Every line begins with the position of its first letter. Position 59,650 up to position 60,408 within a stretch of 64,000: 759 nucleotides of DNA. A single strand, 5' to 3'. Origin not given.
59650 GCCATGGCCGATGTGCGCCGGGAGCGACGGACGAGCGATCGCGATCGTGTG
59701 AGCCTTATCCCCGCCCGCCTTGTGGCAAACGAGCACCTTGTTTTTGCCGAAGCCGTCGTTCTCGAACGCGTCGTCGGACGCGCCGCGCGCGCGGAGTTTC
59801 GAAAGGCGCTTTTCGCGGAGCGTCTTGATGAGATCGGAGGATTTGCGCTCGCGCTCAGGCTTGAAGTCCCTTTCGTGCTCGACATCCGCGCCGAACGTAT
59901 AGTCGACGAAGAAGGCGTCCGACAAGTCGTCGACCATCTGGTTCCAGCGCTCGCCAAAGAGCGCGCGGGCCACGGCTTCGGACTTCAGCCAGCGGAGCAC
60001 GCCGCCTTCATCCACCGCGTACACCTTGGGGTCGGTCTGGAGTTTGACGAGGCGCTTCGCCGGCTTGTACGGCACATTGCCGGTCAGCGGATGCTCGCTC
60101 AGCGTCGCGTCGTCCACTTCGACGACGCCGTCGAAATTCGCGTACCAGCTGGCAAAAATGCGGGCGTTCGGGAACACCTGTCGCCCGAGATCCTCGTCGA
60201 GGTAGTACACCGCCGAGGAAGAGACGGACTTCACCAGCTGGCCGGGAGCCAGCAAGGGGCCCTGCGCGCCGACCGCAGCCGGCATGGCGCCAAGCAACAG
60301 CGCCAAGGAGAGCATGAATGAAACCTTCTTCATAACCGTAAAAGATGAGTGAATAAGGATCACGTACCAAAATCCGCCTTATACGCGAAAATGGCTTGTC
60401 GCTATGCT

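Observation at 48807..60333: Two secreted proteins share a novel roughly 120-aa N-terminal domain; one is a 1235-aa array of degenerate beta modules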

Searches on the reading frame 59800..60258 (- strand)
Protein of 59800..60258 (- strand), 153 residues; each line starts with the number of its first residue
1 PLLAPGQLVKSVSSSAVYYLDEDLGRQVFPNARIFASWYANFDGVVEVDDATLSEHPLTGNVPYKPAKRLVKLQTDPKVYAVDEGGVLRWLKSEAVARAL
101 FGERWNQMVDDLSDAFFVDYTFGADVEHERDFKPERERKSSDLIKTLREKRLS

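Call 65: search_protein_families(library=phrogs, proteins=[window:59800-60258:-], max_evalue=1)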
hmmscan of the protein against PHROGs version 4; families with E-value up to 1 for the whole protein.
window:59800-60258:- (153 aa): 2 families
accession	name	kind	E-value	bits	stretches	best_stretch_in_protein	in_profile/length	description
phrog_9616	-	unknown function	0.029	15.4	1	5-53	61-108/118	-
phrog_19133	-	unknown function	0.26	12.8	1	19-51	46-79/95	-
